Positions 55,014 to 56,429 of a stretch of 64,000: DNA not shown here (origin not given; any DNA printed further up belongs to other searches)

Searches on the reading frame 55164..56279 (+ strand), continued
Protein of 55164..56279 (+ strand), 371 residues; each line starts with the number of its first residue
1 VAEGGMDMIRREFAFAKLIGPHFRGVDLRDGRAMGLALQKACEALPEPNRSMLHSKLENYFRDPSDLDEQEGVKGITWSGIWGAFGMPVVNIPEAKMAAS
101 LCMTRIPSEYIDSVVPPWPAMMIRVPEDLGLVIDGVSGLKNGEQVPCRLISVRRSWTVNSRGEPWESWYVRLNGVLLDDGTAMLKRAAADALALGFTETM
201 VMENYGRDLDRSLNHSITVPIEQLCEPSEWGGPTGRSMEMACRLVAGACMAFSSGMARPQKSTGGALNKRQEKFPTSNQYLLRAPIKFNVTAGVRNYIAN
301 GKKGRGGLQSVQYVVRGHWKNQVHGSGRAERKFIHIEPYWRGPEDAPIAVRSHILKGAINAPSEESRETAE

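Call 66: find_related_loci(query=A1, collection=genome_contigs, flank=10000)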
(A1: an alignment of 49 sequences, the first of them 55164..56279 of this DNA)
Query A1 (371 aa) in genome_contigs; peptide patterns used: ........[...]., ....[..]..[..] (x = any residue, [..] = any of these).
114 stretches matched a pattern; 66 encode a relative of the query (tblastn E <= 1e-3); 64 distinct loci.
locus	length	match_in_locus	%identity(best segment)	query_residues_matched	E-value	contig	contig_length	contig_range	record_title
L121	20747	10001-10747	30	82-362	1e-24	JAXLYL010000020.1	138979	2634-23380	MAG: Polyangiaceae bacterium isolate STL-MYX12 C1.258.fa-20, whole genome shotgun sequence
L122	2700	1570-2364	29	82-369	7e-24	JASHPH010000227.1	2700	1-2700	MAG: Candidatus Sulfotelmatobacter sp. isolate JOPF044 JOPF_NEAR_contig_834904, whole genome shotgun sequence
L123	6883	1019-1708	31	82-358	2e-22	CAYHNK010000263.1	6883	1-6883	MAG TPA_asm: uncultured Bdellovibrionales bacterium isolate ERP119705_co13_447 genome assembly, contig: NODE_13802_lengt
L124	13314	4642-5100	34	205-358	4e-20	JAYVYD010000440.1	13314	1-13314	MAG: Myxococcales bacterium isolate GL85_UP_concoct_158 GL85_UP_concoct_158_439, whole genome shotgun sequence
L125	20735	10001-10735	29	77-362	7e-20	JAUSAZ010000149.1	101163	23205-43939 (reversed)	MAG: Myxococcales bacterium isolate E6_metabat.bin.30 E6_k141_247920, whole genome shotgun sequence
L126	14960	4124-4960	28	82-371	7e-20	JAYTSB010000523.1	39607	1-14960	MAG: Actinomycetota bacterium isolate GFS_4931 GFS_4931_522, whole genome shotgun sequence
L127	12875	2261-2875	28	96-355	2e-19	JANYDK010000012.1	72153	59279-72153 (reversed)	MAG: Deltaproteobacteria bacterium isolate 336R_metabinner_62 336R_k141_1582101, whole genome shotgun sequence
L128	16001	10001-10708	27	78-344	2e-19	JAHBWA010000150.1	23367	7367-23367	MAG: Labilithrix sp. isolate ACE_MYX5 MYX5_150, whole genome shotgun sequence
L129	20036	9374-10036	29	96-355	4e-19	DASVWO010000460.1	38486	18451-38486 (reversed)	MAG TPA_asm: Polyangiaceae bacterium isolate SMAG_U2550 k141_1188556, whole genome shotgun sequence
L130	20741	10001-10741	28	73-353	1e-18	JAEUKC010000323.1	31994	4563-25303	MAG: Myxococcales bacterium isolate new MAG-85 k141_1013175, whole genome shotgun sequence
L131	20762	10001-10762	51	65-355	2e-17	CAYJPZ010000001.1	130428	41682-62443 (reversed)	MAG TPA_asm: uncultured candidatus Brocadiaceae bacterium isolate ERP124720_co1_183 genome assembly, contig: NODE_173_le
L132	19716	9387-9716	35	233-351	3e-16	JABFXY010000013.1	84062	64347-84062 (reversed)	MAG: Polyangiaceae bacterium isolate Bin8.16 NODE_51_length_84062_cov_5.913629, whole genome shotgun sequence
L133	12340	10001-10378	33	230-356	4e-13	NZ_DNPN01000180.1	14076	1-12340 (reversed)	MAG: Rhizobium sp. isolate UBA8348 contig_68385, whole genome shotgun sequence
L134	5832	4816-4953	59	311-356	9e-13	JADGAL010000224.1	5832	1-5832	MAG: Alphaproteobacteria bacterium isolate nN3bin14 nN3_bin14_NODE_224_length_5832_cov_6.581595, whole genome shotgun se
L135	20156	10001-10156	44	312-363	4e-10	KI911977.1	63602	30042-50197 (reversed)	Microvirga lupini strain Lut6 genomic scaffold MicLut6DRAFT_MLH.14, whole genome shotgun sequence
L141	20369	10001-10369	27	234-357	1e-6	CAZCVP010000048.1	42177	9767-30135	MAG TPA_asm: uncultured Enterobacterales bacterium isolate SRP077602_co7_381 genome assembly, contig: NODE_4183_length_4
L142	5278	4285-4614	26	242-356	3e-6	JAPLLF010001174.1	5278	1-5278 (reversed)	MAG: Proteobacteria bacterium isolate LacPavin_0920_WC57_MAG_70_8 LacPavin_0920_WC57_scaffold_456109, whole genome shotg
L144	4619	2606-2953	29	242-356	3e-6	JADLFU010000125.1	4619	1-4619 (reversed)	MAG: Polyangiaceae bacterium isolate SJ398 c_000000580306, whole genome shotgun sequence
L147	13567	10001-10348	30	242-356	5e-6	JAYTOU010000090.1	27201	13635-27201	MAG: Myxococcales bacterium isolate GFS_4219 GFS_4219_89, whole genome shotgun sequence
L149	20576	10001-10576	25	172-357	2e-5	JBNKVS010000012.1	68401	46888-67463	MAG: Polyangiaceae bacterium isolate A1A2.bin.13.orig k141_2945375, whole genome shotgun sequence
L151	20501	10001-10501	25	200-355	1e-5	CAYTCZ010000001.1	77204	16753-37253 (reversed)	MAG TPA_asm: uncultured Gaiellales bacterium isolate SRP321284_co1_134 genome assembly, contig: NODE_363_length_77204_co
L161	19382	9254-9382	42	312-356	8e-5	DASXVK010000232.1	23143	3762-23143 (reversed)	MAG TPA_asm: Polyangia bacterium isolate SMAG_U4743 k141_247223, whole genome shotgun sequence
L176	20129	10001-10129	40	312-356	4e-4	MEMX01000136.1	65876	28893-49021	MAG: Anaeromyxobacter sp. RBG_16_69_14 RBG_16_scaffold_719, whole genome shotgun sequence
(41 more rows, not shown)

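Call 70: search_protein_families(library=pfam, proteins=[L130:6656-10753:+, L141:7508-10375:+, L142:1972-4617:+, L144:434-2956:+, L147:7571-10351:+, L149:6677-10576:+, L151:8123-10519:+, L161:6176-9385:+, L176:6560-10132:+], max_evalue=0.001)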
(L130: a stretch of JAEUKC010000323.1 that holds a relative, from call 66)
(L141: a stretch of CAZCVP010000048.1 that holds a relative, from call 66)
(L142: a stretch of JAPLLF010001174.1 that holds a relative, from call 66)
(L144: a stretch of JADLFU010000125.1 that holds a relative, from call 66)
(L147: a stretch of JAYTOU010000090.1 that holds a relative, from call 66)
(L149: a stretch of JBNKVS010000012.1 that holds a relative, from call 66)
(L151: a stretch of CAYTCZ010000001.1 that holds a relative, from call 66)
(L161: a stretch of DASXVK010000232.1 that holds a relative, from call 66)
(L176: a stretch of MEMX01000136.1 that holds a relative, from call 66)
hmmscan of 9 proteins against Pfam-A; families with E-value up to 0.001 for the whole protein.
L130:6656-10753:+ (1366 aa): 0 families

L141:7508-10375:+ (956 aa): 1 family
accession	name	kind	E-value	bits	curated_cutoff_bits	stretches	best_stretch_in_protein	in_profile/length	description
PF02810.21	SEC-C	-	6.9e-08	32.6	20.4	1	159-175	1-17/19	SEC-C motif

L142:1972-4617:+ (882 aa): 1 family
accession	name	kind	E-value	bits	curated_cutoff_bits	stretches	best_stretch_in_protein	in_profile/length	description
PF02810.21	SEC-C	-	6.2e-09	36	20.4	1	122-139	1-18/19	SEC-C motif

L144:434-2956:+ (841 aa): 1 family
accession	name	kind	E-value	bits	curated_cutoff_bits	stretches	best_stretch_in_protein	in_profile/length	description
PF02810.21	SEC-C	-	7.3e-08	32.6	20.4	1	41-57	2-18/19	SEC-C motif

L147:7571-10351:+ (927 aa): 1 family
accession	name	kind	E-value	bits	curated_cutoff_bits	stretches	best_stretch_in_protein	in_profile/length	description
PF02810.21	SEC-C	-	9.3e-07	29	20.4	1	124-141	2-19/19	SEC-C motif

L149:6677-10576:+ (1300 aa): 2 families
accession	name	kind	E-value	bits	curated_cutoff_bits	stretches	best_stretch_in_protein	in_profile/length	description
PF02810.21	SEC-C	-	6.8e-09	35.9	20.4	1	505-522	1-18/19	SEC-C motif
PF09722.15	Xre_MbcA_ParS_C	-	0.0001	22.7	24.5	1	895-931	13-49/51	Antitoxin Xre/MbcA/ParS C-terminal toxin-binding domain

L151:8123-10519:+ (799 aa): 1 family
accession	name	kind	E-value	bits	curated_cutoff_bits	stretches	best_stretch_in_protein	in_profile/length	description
PF02810.21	SEC-C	-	9.6e-10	38.6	20.4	1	18-36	1-19/19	SEC-C motif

L161:6176-9385:+ (1070 aa): 0 families

L176:6560-10132:+ (1191 aa): 0 families

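Call 95: fold_search(model_id=the predicted structure, library=pdb)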
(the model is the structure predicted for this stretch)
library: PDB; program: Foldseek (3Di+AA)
matches with E <= 10: 162; with E <= 0.001: 0
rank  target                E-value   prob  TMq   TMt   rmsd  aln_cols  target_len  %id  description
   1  7ci2_A                1.5e-03  1.00  0.39  0.45  11.7       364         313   11  Crystal structure of AcrVA2 in complex with partial MbCpf1 (released 2020-10-14)
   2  7ci1_B                1.5e-03  0.99  0.37  0.44  10.8       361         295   11  Crystal structure of AcrVA2 (released 2020-10-14)
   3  7ci1_A                3.5e-03  0.99  0.39  0.47  10.9       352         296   10  Crystal structure of AcrVA2 (released 2020-10-14)
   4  4h6u_B                3.5e-01  0.08  0.10  0.19  15.3       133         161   13  Tubulin acetyltransferase mutant (released 2012-11-07)
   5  7ob9_A                9.0e-01  0.03  0.09  0.03  33.8       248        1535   12  Cryo-EM structure of human RNA Polymerase I in elongation state (released 2021-12-08)
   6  2e7y_A                1.3e+00  0.02  0.07  0.10  16.7       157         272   13  High resolution structure of T. maritima tRNase Z (released 2007-09-11)
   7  1um2_A                1.5e+00  0.06  0.10  0.09  13.1       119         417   12  Crystal Structure of the Vma1-Derived Endonuclease with the Ligated Extein Segment (released 2004-09-22)
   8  8jbt_B                1.5e+00  0.05  0.08  0.12  15.8       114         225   11  B12-binding domain from Chloracidobacterium thermophilum MerR family protein, anaerobic light state (released 2024-11-13)
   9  7waz_A                1.5e+00  0.04  0.08  0.04  16.9       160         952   12  PlmCasX-sgRNAv1-dsDNA ternary complex at ts loading state (released 2022-03-16)
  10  8jbt_A                1.6e+00  0.05  0.08  0.11  15.6       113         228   12  B12-binding domain from Chloracidobacterium thermophilum MerR family protein, anaerobic light state (released 2024-11-13)
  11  9t3q                  1.7e+00  0.08  0.07  0.08  12.3        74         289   14  Crystal structure of D1228V c-MET bound by cabozantinib. (released 2026-02-18)
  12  7v3s                  2.0e+00  0.07  0.07  0.09  12.3        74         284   14  Crystal structure of CMET in complex with a novel inhibitor (released 2022-08-17)
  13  9k8d_B                2.2e+00  0.16  0.12  0.37   7.9        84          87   11  Cryo-EM structure of C3 symmetric interface of designed zinc-induced tetrahedron Cage-t32-Zn1-HEHE-34 (released 2025-10-29)
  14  7pd7_B                2.2e+00  0.01  0.11  0.15  16.7       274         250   12  Crocagin methyl transferase CgnL (released 2022-08-17)
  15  7v3r                  2.6e+00  0.06  0.07  0.09  11.5        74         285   12  Crystal structure of CMET in complex with a novel inhibitor (released 2022-08-17)
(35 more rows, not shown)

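Call 96: search_dna_similar(query=window:55185-56279:+, collection=plasmids, mode=protein, max_evalue=0.001, max_rows=15)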
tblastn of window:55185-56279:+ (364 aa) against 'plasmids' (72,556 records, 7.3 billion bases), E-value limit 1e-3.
Records with a match: 2; places in all: 2; records where one place covers at least 80% of the query: 0.
Best place of each record, by identity: <60% 2.
By first word of the organism name: Dietzia 1; Leptospira 1.
By predicted mobility (MOB-suite, as given by PLSDB): non-mobilizable 2.
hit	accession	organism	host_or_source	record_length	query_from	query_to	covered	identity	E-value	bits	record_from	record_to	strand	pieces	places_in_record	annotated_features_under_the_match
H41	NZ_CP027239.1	Dietzia sp. oral taxon 368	Homo sapiens,pure culture,Tooth root ...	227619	294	342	13%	53.1%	9e-7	59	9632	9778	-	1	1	hypothetical protein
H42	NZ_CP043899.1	Leptospira interrogans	Homo sapiens,cell culture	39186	303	342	11%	47.5%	1e-5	55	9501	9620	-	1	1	hypothetical protein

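Call 109: search_protein_families(library=pfam, proteins=[L001:5458-6432:+, L028:2995-4200:+], max_evalue=0.01)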
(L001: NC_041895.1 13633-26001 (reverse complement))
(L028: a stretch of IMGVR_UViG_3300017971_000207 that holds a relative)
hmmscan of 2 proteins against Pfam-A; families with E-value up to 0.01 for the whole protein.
L001:5458-6432:+ (324 aa): 0 families

L028:2995-4200:+ (402 aa): 0 families
